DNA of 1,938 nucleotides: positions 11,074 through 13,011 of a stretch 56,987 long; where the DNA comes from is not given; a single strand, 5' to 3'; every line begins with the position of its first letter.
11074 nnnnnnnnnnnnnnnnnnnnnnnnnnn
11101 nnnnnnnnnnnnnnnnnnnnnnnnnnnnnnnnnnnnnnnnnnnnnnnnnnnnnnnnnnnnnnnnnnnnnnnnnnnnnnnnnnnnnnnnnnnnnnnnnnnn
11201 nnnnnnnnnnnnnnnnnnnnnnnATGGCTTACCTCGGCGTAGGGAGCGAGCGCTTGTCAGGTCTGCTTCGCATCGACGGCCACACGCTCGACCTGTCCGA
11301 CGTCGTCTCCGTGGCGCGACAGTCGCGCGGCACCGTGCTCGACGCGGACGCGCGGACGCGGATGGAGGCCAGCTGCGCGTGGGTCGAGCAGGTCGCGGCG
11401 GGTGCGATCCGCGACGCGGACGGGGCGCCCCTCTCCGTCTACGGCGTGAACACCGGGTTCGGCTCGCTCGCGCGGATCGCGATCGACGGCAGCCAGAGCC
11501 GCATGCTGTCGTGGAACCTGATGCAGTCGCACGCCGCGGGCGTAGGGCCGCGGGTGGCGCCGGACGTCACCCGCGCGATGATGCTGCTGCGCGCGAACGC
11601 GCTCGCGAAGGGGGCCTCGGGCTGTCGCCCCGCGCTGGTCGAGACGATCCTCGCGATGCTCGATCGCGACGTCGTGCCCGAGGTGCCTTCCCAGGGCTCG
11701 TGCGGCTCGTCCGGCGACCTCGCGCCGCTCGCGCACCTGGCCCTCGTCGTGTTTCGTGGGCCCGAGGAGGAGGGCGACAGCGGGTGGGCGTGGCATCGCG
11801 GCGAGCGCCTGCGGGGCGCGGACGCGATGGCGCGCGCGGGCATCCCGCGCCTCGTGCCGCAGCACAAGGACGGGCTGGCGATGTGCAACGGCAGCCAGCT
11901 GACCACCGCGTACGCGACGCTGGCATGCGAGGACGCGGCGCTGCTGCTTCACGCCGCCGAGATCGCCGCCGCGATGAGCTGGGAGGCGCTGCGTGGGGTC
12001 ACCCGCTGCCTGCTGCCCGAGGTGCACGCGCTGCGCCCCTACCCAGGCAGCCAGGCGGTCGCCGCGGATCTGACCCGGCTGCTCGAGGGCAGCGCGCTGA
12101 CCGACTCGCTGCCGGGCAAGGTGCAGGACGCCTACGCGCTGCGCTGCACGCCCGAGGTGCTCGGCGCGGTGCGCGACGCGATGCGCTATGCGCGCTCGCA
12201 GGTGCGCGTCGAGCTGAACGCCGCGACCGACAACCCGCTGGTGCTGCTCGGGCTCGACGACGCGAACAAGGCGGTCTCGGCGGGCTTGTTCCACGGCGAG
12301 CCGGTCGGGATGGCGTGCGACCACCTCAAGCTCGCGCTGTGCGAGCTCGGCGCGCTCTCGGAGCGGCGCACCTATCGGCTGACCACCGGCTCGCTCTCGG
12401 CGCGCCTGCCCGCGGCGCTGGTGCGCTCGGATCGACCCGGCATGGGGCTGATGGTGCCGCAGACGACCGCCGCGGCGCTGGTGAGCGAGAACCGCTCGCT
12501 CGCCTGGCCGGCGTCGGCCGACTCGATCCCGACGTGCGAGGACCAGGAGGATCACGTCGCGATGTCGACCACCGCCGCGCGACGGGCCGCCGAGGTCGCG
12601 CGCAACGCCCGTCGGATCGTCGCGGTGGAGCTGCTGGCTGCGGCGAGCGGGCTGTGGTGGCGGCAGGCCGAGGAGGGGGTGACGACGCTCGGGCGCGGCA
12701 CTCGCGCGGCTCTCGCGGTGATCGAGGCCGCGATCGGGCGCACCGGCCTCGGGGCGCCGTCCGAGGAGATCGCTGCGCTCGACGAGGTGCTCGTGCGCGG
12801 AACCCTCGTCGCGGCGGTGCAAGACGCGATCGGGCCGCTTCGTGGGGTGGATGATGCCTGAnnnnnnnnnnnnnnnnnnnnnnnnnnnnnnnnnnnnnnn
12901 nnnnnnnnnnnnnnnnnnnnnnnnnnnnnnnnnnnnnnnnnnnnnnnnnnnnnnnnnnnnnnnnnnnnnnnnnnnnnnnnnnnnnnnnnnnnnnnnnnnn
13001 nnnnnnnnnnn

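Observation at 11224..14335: Tandem ammonia-lyase-like pair with non-canonical MIO triads: SSG in one, AAG plus lost Tyr-loop in the other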

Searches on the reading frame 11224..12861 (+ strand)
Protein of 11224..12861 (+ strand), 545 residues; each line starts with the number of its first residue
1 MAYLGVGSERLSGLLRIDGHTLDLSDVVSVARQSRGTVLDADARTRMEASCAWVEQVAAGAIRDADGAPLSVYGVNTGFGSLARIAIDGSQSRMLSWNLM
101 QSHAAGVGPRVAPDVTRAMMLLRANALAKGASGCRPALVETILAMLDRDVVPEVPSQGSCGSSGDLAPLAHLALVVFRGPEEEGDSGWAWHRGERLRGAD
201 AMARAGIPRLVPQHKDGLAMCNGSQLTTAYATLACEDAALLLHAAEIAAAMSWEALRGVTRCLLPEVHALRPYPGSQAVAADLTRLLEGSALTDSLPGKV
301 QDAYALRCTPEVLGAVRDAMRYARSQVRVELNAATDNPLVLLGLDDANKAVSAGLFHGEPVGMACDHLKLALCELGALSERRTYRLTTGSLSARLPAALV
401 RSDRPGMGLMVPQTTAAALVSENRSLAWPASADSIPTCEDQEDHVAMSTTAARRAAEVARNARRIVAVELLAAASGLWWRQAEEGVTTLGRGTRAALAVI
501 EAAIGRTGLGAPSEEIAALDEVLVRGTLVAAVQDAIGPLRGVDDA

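Call 3: search_protein_families(library=pfam, proteins=[window:11224-12861:+])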
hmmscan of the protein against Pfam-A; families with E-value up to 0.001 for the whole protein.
window:11224-12861:+ (545 aa): 1 family
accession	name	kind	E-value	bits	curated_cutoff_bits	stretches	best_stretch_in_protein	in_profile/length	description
PF00221.24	Lyase_aromatic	-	5.6e-154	513.7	27.3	1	22-500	1-464/466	Aromatic amino acid lyase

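Call 4: search_protein_families(library=ncbifam, proteins=[window:11224-12861:+])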
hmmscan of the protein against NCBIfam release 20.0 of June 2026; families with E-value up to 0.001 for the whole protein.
window:11224-12861:+ (545 aa): 8 families
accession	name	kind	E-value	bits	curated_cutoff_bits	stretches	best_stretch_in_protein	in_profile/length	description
NF006871.0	PRK09367.1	subfamily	3.4e-149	497.7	524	1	16-531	5-500/505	histidine ammonia-lyase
TIGR01225.1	hutH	equivalog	1.8e-145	485.3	539.15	1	16-535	2-501/506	histidine ammonia-lyase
TIGR03832.1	Tyr_2_3_mutase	equivalog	1.5e-95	320.7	501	2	17-293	1-263/507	tyrosine 2,3-aminomutase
TIGR04475.1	Phe_D_beta_mut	equivalog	6.6e-91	305.5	800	1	19-484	7-473/510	phenylalanine aminomutase (D-beta-phenylalanine forming)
NF053541.1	FlxA_rubin_TAL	equivalog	3.5e-69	233.6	700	1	72-487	42-462/498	flexirubin biosynthesis tyrosine ammonia-lyase FlxA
TIGR01226.1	phe_am_lyase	equivalog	4.6e-65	220.2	519.15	1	14-459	32-480/680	phenylalanine ammonia-lyase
NF041222.1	BagA_FevW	exception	4e-60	203.9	1000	1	16-532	2-523/529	bagremycin/ferroverdin biosynthesis tyrosine ammonia-lyase BagA/FevW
TIGR04473.1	taxol_Phe_23mut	exception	1.3e-41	142.6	1250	1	22-487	35-504/687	phenylalanine aminomutase (L-beta-phenylalanine forming)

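Call 5: search_solved_structures(query=window:11224-12861:+, show_alignments=2, max_evalue=1e-20)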
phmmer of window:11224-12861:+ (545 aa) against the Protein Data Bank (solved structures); distinct sequences matched with E-value up to 1e-20: 39.
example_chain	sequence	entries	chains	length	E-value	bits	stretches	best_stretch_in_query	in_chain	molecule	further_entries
7tqr_A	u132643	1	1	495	1.8e-84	287.8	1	14-479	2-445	Probable histidine ammonia-lyase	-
1gkm_B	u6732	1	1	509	2.9e-84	287.2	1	29-532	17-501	Histidine ammonia-lyase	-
1gkj_A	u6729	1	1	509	9.4e-84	285.5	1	29-532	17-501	HISTIDINE AMMONIA-LYASE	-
1gk3_A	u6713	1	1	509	5.1e-83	283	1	29-532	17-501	HISTIDINE AMMONIA-LYASE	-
1eb4_A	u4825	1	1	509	7.1e-83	282.6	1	29-532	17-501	HISTIDINE AMMONIA-LYASE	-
1gk2_A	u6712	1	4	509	8.4e-83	282.3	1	29-532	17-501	HISTIDINE AMMONIA-LYASE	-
6v6h_A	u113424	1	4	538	1.7e-81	278.1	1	67-477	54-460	Histidine ammonia-lyase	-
1b8f_A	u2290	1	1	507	5.8e-81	276.3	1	29-532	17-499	Histidine ammonia-lyase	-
3kdy_A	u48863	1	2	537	1.5e-71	245.2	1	16-532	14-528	Histidine ammonia-lyase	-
2rjr_A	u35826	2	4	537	1.5e-71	245.2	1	16-532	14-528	Tyrosine aminomutase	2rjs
2ohy_A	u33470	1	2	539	1.7e-71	245.1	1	16-532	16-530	Tyrosine aminomutase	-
2qve_A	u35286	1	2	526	1.9e-71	244.9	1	16-532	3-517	Tyrosine Aminomutase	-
3kdz_A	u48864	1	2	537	4.9e-71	243.5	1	16-532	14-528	Histidine ammonia-lyase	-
3unv_A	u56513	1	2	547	2.4e-51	178.5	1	70-478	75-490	AdmH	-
2o78_A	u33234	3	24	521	8.7e-51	176.7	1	17-493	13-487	Putative histidine ammonia-lyase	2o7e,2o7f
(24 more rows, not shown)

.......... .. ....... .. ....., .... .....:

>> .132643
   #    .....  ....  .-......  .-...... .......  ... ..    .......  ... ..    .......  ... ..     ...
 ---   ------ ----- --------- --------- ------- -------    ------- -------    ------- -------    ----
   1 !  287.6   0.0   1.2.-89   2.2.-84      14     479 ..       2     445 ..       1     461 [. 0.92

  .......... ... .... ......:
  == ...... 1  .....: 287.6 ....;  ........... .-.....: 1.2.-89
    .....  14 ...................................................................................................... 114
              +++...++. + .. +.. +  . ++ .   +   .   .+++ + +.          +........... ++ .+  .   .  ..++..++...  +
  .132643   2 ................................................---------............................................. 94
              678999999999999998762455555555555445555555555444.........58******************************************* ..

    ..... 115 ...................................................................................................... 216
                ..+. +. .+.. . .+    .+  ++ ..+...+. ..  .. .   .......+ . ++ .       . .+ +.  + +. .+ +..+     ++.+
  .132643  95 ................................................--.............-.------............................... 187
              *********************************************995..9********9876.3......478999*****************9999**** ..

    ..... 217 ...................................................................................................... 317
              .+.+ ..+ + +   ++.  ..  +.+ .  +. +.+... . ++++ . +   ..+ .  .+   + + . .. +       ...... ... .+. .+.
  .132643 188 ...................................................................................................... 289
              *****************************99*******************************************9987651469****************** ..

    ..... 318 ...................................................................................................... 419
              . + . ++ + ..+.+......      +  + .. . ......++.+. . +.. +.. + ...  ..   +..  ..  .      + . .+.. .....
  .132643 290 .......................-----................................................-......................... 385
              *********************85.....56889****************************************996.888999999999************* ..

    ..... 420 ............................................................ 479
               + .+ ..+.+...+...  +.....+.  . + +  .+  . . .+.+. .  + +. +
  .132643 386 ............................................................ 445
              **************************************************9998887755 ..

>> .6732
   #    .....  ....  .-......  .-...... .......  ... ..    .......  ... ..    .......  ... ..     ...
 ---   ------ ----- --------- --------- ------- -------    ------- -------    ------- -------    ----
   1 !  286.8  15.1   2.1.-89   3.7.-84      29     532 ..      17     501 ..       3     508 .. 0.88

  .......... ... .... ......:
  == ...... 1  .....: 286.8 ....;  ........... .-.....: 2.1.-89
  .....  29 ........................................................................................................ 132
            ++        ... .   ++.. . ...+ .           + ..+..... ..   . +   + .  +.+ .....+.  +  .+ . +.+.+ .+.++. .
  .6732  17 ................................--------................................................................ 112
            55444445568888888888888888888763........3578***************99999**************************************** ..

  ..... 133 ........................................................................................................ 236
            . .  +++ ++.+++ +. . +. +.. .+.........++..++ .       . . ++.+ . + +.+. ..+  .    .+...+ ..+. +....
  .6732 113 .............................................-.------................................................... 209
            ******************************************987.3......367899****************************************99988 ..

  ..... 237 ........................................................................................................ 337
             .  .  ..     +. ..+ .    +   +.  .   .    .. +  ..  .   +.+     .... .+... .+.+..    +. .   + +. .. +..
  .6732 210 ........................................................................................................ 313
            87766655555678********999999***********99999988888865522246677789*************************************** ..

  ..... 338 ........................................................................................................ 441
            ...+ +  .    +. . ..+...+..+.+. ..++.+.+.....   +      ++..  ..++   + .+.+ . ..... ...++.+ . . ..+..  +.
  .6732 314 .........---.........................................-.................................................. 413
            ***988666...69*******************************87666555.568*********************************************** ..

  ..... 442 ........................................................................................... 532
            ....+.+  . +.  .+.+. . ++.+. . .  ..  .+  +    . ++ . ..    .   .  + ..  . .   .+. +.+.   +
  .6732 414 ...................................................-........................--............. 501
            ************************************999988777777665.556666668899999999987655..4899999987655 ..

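Call 18: find_homologous_proteins(query=window:11224-12861:+, max_evalue=1e-30)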
Query window:11224-12861:+ (545 aa): 8000 proteins with E <= 1e-30 among 8000 candidates; the best 120 are listed.
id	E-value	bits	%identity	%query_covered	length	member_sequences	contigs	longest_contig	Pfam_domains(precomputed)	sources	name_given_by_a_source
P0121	0.0e+0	1170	100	100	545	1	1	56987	PF00221.25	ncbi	-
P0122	5.9e-266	901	81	97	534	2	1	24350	PF00221.25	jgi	-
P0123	2.0e-255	867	77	97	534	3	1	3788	PF00221.25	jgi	-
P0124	7.6e-246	835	75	97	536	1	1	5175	PF00221.25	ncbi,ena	-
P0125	1.5e-237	808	73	97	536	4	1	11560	PF00221.25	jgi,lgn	-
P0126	1.9e-216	738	68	97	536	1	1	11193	PF00221.25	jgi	jgi:histidine ammonia-lyase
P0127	2.8e-215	734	67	97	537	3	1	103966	PF00221.25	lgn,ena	-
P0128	1.3e-213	729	68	97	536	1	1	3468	PF00221.25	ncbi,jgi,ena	-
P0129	2.3e-211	721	67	97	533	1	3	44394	PF00221.25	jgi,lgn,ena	-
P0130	1.8e-210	718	67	97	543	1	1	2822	PF00221.25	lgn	-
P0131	4.0e-209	714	68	97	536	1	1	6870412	PF00221.25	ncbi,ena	-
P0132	4.3e-209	714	65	97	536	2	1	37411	PF00221.25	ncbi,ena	-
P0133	5.5e-208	710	66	96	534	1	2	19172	PF00221.25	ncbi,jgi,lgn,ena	jgi:histidine ammonia-lyase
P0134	8.3e-208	710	65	98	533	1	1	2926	PF00221.25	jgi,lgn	jgi:histidine ammonia-lyase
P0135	9.7e-208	709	65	98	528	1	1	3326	PF00221.25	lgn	-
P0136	1.6e-207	709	66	96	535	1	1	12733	PF00221.25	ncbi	ncbi:MAG: histidine ammonia-lyase [Myxococcota bacterium]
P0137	1.6e-207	709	66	97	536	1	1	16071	PF00221.25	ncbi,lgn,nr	ncbi:MAG: aromatic amino acid lyase [Proteobacteria bacterium]|nr:aromatic amino acid lyase [Pseudom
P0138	1.6e-207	709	63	97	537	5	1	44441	PF00221.25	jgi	jgi:histidine ammonia-lyase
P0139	4.1e-207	707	66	97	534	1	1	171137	PF00221.25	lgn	-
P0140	4.3e-206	704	65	97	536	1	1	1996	PF00221.25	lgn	-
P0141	1.1e-205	703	65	96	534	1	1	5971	PF00221.25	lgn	-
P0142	2.4e-205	702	66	97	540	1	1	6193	PF00221.25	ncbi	-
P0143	5.6e-205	700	65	97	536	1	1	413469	PF00221.25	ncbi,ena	-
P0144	1.0e-204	699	66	97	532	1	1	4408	PF00221.25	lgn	-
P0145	1.1e-204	699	66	96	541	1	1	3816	PF00221.25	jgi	jgi:histidine ammonia-lyase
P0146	1.1e-204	699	67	97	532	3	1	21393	PF00221.25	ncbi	-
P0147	3.9e-204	698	64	97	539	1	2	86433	PF00221.25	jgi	-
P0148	5.5e-204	697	66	96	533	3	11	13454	PF00221.25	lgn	-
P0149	1.5e-203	696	64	97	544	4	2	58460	PF00221.25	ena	-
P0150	2.2e-203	695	66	97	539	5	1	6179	PF00221.25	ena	-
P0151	3.8e-203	694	64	96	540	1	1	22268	PF00221.25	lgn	-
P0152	4.0e-203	694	65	99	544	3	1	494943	PF00221.25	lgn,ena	-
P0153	5.9e-203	694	62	98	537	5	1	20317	PF00221.25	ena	-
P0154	9.9e-203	693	65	97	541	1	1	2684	PF00221.25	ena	-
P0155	1.8e-202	692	65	97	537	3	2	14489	PF00221.25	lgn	-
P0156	1.8e-202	692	65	96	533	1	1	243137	PF00221.25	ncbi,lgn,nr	ncbi:MAG: histidine ammonia-lyase [Deltaproteobacteria bacterium]|nr:MAG: histidine ammonia-lyase [D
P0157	8.6e-202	690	66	97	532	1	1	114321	PF00221.25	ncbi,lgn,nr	ncbi:MAG: aromatic amino acid lyase [Deltaproteobacteria bacterium]|nr:MAG: aromatic amino acid lyas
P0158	1.9e-201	689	65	97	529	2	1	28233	PF00221.25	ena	-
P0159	1.4e-199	683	63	97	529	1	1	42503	PF00221.25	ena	-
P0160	5.0e-199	681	65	96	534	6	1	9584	PF00221.25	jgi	-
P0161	6.4e-199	680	63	97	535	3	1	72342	PF00221.25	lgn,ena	-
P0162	1.5e-198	679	65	96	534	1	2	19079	PF00221.25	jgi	-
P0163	1.9e-198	679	64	97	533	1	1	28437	PF00221.25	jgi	jgi:histidine ammonia-lyase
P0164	4.0e-198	678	64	97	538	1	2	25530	PF00221.25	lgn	-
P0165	4.6e-198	678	64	98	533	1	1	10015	PF00221.25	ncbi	-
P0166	5.5e-198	677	64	97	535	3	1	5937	PF00221.25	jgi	-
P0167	9.5e-198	676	65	97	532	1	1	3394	PF00221.25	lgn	-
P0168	2.1e-197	675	66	96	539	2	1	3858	PF00221.25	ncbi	-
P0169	1.6e-196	672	62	96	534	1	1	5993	PF00221.25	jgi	jgi:histidine ammonia-lyase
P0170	2.2e-196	672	65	95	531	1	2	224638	PF00221.25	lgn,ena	-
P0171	3.2e-196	671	63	96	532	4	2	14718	PF00221.25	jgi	jgi:histidine ammonia-lyase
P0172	4.1e-196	671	62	98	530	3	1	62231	PF00221.25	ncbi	ncbi:MAG: aromatic amino acid ammonia-lyase [Myxococcota bacterium]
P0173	4.4e-196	671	63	97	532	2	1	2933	PF00221.25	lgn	-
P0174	5.4e-196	671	63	98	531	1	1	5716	PF00221.25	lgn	-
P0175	7.9e-196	670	65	97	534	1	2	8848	PF00221.25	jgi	jgi:histidine ammonia-lyase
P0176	1.2e-195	669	64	97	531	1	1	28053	PF00221.25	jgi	-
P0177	1.5e-195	669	63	97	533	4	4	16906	PF00221.25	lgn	-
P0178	1.6e-195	669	67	90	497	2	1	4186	PF00221.25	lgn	-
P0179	5.0e-195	667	66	94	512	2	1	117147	PF00221.25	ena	-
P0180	5.1e-195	667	62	98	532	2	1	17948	PF00221.25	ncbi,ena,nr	ncbi:MAG: aromatic amino acid lyase [Rhodobacterales bacterium]|nr:aromatic amino acid lyase [Rhodob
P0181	6.7e-195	667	61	97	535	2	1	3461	PF00221.25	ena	-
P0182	8.2e-195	667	61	97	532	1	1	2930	PF00221.25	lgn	-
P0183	1.3e-194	666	62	97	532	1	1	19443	PF00221.25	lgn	-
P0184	1.3e-194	666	63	97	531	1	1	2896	PF00221.25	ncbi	ncbi:MAG: aromatic amino acid ammonia-lyase [Myxococcota bacterium]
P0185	1.3e-194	666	64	97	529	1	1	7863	PF00221.25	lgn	-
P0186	1.5e-194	666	62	97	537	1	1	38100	PF00221.25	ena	-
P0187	1.7e-194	666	63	96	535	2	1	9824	PF00221.25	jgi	-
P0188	2.0e-194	666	65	97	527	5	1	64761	PF00221.25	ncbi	-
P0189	5.8e-194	664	64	97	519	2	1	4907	PF00221.25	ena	-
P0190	6.5e-194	664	61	98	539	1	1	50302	PF00221.25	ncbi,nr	ncbi:MAG: aromatic amino acid ammonia-lyase [Myxococcales bacterium]|nr:aromatic amino acid ammonia-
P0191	8.9e-194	663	64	97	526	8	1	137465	PF00221.25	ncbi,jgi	jgi:histidine ammonia-lyase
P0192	1.6e-193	663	65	92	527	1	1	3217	PF00221.25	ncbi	-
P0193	2.9e-193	662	63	97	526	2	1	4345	PF00221.25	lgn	-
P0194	3.2e-193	662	64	97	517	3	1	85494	PF00221.25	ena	-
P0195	3.9e-193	661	65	92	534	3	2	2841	PF00221.25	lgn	-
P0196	4.2e-193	661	61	97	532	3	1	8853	PF00221.25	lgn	-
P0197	1.8e-192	659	62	97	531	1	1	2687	PF00221.25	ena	-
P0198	1.9e-192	659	63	97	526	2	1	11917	PF00221.25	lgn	-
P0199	2.0e-192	659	65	96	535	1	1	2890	PF00221.25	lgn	-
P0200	4.2e-192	658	63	97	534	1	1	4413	PF00221.25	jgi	jgi:histidine ammonia-lyase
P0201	9.6e-192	657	63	95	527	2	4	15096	PF00221.25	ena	-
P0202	1.9e-191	656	63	97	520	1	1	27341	PF00221.25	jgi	-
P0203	3.1e-191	655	63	95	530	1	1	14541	PF00221.25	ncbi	-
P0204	4.1e-191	655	61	97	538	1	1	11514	PF00221.25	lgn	-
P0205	4.2e-191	655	62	97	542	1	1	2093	PF00221.25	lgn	-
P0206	5.7e-191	654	62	98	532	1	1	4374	PF00221.25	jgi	-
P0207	6.6e-191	654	65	95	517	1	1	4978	PF00221.25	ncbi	ncbi:MAG: aromatic amino acid ammonia-lyase, partial [Myxococcota bacterium]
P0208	4.5e-190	651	62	97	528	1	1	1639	PF00221.25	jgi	-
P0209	1.1e-189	650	62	96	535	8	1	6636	PF00221.25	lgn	-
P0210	1.2e-189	650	61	97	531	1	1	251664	PF00221.25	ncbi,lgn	-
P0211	1.2e-189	650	62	96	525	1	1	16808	PF00221.25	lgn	-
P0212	2.1e-189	649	63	97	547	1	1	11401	PF00221.25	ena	-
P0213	2.7e-189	649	63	96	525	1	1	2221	PF00221.25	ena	-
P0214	3.1e-189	648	63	97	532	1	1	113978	PF00221.25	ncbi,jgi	jgi:histidine ammonia-lyase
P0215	1.2e-188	646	61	97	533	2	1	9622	PF00221.25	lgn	-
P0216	1.5e-188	646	63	97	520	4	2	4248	PF00221.25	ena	-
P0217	1.2e-187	643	62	97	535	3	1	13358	PF00221.25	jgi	jgi:histidine ammonia-lyase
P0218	1.4e-187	643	64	93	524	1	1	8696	PF00221.25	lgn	-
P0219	2.6e-187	642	65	91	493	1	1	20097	PF00221.25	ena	-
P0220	6.1e-187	641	62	96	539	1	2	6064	PF00221.25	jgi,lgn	jgi:histidine ammonia-lyase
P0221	7.3e-187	641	63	97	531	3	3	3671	PF00221.25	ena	-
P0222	8.6e-187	640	61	97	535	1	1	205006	PF00221.25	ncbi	ncbi:MAG: histidine ammonia-lyase [Myxococcota bacterium]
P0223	1.7e-186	639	62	97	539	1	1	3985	PF00221.25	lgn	-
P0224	2.4e-186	639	62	97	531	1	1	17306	PF00221.25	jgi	jgi:histidine ammonia-lyase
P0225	2.9e-186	639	62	96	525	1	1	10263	PF00221.25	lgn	-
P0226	3.6e-186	638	63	97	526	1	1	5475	PF00221.25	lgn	-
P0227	3.6e-186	638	66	87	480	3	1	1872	PF00221.25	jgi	jgi:histidine ammonia-lyase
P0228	3.8e-186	638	64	91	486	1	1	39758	PF00221.25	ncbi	-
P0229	6.0e-186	638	63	97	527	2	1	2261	PF00221.25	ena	-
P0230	1.2e-185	637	63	97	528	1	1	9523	PF00221.25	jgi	jgi:histidine ammonia-lyase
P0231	4.0e-185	635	62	97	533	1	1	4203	PF00221.25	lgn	-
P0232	4.7e-185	635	64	91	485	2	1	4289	PF00221.25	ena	-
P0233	4.9e-185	635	61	96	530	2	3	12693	PF00221.25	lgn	-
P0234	6.1e-185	634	62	97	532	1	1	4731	PF00221.25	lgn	-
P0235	1.6e-184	633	59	97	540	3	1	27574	PF00221.25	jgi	jgi:histidine ammonia-lyase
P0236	1.6e-184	633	62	97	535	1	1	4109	PF00221.25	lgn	-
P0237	3.3e-184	632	61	97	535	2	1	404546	PF00221.25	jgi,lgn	jgi:histidine ammonia-lyase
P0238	6.9e-184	631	60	97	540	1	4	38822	PF00221.25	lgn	-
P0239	7.4e-184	631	60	97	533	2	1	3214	PF00221.25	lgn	-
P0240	1.1e-183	630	64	89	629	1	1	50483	PF00221.25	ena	-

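Call 45: find_related_loci(query=A2, collection=metagenome_contigs, flank=6000)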
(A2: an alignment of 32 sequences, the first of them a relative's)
Query A2 (545 aa) in metagenome_contigs; peptide patterns used: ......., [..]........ (x = any residue, [..] = any of these).
303 stretches matched a pattern; 148 encode a relative of the query (tblastn E <= 1e-3); the best 80 are kept; 80 distinct loci.
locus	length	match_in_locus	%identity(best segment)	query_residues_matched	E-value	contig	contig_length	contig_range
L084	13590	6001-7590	81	15-544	0e+0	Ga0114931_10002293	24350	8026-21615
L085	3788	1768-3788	77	15-543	0e+0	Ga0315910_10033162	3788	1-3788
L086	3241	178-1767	68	17-544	0e+0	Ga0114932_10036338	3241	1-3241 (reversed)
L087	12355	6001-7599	67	15-545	0e+0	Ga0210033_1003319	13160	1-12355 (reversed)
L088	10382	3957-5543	66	17-544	0e+0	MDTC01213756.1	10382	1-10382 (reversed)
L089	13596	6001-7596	65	15-544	0e+0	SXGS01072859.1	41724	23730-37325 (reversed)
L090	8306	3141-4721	62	10-536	0e+0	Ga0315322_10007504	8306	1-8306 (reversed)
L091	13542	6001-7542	63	17-542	0e+0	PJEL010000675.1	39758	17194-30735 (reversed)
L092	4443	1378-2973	61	8-539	0e+0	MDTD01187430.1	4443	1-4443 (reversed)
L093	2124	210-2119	63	4-542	0e+0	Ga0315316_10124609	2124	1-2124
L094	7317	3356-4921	65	17-543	0e+0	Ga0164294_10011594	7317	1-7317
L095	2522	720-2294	62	17-544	0e+0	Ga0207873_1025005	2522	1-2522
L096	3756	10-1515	63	43-544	0e+0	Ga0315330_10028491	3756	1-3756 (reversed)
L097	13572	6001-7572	64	17-544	0e+0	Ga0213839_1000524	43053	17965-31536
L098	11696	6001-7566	65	21-544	0e+0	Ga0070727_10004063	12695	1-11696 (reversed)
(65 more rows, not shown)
